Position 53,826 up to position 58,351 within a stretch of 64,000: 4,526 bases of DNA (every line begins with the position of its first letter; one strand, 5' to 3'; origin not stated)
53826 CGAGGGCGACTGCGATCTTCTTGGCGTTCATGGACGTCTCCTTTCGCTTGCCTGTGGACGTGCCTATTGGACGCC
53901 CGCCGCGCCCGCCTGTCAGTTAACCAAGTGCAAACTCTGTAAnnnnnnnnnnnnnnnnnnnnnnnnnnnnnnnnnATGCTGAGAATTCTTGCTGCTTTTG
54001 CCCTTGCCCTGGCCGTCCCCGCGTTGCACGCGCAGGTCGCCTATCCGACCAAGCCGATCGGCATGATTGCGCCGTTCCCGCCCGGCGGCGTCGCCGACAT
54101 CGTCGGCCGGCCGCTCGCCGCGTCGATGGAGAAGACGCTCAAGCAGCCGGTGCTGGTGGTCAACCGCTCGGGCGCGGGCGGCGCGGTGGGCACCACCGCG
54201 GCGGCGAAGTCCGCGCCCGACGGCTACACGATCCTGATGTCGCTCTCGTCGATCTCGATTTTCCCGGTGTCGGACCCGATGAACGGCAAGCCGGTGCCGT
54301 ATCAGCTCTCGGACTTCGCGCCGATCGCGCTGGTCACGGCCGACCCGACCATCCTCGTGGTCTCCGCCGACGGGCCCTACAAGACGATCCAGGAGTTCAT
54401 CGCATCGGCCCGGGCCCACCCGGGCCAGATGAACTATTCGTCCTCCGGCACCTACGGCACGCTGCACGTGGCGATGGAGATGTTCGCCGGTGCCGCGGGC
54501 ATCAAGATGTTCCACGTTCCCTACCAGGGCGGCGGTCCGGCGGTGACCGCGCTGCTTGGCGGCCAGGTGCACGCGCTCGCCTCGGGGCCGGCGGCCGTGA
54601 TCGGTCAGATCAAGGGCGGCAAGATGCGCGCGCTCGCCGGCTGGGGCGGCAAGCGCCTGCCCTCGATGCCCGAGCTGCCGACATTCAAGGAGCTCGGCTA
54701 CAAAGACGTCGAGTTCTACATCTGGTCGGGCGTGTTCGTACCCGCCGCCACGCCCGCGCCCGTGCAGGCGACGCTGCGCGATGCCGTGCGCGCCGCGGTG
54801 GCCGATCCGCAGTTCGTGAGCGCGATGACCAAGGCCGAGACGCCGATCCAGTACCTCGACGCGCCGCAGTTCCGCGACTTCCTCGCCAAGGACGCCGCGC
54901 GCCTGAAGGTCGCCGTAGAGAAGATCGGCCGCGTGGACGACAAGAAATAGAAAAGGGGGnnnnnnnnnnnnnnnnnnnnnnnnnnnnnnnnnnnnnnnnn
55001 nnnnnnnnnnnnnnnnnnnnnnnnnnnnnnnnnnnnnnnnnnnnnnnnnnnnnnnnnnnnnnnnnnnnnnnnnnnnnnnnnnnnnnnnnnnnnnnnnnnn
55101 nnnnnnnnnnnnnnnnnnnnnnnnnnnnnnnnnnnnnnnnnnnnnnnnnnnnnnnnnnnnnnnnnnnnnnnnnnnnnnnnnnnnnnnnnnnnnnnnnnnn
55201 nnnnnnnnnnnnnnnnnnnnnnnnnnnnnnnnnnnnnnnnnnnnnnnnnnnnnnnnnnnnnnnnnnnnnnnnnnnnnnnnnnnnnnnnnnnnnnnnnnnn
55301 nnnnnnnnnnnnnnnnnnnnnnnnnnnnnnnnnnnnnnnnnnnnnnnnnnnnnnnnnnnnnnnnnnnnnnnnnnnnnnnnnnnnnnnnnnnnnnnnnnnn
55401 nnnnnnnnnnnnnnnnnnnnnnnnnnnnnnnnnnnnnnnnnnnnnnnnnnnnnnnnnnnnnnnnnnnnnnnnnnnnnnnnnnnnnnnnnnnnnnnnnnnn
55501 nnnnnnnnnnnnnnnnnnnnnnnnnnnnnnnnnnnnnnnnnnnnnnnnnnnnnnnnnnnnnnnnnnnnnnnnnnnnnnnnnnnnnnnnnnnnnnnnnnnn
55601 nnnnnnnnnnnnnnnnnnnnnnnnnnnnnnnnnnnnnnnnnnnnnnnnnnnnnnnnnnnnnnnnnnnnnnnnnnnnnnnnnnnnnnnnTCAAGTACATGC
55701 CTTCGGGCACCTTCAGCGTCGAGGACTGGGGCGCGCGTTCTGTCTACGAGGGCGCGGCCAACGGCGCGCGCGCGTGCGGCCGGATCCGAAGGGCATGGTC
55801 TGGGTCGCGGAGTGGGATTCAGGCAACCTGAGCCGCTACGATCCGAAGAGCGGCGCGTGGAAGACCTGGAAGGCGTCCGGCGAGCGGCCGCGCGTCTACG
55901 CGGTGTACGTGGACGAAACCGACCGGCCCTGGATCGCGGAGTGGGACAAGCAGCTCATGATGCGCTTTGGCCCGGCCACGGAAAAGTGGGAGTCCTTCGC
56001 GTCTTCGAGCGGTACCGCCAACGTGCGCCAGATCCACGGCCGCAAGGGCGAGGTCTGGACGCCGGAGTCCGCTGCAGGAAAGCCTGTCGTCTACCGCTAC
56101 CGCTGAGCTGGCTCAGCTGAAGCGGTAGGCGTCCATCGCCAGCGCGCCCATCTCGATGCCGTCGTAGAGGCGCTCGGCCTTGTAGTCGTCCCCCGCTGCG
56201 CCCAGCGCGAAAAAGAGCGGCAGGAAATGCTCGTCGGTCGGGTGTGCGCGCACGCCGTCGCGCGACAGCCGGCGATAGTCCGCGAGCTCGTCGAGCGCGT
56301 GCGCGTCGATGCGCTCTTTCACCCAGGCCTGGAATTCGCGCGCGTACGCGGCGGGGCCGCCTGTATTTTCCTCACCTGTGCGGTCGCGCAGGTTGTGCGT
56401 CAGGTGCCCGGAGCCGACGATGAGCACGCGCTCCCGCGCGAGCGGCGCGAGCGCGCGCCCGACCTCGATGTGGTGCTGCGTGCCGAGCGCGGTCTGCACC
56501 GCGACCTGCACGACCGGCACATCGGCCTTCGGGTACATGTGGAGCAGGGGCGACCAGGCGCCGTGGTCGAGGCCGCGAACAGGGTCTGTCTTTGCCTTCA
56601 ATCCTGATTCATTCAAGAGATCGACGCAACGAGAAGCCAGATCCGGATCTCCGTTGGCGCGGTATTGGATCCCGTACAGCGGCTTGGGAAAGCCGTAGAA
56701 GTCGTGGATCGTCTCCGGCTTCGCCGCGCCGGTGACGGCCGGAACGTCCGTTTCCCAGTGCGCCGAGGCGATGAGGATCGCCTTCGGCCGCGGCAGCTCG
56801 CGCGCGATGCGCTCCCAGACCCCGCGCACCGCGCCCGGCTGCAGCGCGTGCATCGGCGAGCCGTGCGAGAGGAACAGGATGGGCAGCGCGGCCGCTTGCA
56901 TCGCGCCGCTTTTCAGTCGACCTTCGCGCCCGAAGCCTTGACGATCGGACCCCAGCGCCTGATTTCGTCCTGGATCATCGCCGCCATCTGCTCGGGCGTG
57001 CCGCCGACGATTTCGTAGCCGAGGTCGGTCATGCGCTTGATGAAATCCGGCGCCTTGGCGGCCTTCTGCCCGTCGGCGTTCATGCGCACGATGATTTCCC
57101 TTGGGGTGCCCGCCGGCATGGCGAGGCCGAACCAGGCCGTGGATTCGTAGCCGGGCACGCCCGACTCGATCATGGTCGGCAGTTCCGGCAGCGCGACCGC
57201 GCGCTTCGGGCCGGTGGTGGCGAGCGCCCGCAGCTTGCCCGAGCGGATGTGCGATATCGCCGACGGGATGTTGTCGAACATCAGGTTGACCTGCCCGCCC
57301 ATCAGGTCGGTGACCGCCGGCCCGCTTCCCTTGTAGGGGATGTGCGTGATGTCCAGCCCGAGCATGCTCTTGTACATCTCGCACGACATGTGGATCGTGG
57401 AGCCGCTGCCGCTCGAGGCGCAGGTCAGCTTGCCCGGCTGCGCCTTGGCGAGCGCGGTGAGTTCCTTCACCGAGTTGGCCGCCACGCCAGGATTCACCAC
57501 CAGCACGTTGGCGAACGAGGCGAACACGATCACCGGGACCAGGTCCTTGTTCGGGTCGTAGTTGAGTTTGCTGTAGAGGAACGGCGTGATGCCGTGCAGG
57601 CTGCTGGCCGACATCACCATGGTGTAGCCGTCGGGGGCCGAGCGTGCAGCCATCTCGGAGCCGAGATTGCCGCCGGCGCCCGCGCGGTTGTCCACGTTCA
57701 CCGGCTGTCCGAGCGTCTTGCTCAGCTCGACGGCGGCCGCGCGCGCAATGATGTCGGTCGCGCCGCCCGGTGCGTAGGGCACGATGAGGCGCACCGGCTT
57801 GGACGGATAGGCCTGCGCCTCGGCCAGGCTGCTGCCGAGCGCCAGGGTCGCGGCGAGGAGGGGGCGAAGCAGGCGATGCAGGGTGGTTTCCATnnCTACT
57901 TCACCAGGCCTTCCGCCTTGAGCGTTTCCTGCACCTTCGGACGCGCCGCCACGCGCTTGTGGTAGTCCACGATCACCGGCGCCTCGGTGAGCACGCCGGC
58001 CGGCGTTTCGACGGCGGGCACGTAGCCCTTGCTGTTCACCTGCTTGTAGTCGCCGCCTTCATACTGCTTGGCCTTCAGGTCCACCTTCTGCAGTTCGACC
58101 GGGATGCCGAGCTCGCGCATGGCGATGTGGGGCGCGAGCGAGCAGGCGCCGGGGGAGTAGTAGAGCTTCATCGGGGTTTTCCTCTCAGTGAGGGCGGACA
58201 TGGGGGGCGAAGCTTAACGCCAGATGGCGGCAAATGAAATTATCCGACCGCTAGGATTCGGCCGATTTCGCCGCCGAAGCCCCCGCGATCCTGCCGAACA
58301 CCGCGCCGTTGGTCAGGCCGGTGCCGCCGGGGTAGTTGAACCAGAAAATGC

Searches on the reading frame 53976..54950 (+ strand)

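Call 37: search_protein_families(library=pfam, proteins=[window:53976-54950:+], max_evalue=0.001)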
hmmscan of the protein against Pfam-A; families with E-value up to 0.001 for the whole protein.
window:53976-54950:+ (324 aa): 1 family
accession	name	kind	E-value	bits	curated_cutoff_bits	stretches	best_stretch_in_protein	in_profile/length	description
PF03401.19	TctC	-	8e-69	232.6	27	1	44-318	2-273/274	Tripartite tricarboxylate transporter family receptor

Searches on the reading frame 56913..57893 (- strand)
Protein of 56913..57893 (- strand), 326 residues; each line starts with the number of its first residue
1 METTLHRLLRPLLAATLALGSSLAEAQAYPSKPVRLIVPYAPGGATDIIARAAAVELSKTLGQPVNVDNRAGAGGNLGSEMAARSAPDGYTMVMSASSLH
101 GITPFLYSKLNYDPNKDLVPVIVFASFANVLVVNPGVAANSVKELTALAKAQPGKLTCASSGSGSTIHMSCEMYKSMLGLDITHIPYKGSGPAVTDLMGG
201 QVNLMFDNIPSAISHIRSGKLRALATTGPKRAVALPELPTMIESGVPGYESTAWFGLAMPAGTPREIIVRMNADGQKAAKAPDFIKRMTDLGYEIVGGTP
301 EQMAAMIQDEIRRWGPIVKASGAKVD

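Call 37: search_protein_families(library=pfam, proteins=[window:56913-57893:-], max_evalue=0.001)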
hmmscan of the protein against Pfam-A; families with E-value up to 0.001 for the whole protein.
window:56913-57893:- (326 aa): 1 family
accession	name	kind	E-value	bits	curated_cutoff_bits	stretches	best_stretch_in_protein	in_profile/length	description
PF03401.19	TctC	-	3.6e-81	273.1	27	1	49-322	1-273/274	Tripartite tricarboxylate transporter family receptor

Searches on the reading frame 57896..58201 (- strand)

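Call 37: search_protein_families(library=pfam, proteins=[window:57896-58201:-], max_evalue=0.001)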
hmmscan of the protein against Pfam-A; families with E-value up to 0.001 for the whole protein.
window:57896-58201:- (101 aa): 3 families
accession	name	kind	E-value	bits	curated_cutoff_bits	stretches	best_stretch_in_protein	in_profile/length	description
PF02798.26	GST_N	-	3.1e-09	37.5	20.9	1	10-80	2-73/76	Glutathione S-transferase, N-terminal domain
PF13409.12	GST_N_2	-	4.1e-08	34.1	25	1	20-80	4-66/70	Glutathione S-transferase, N-terminal domain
PF13417.12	GST_N_3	-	1.5e-06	28.9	22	1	25-80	14-66/75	Glutathione S-transferase, N-terminal domain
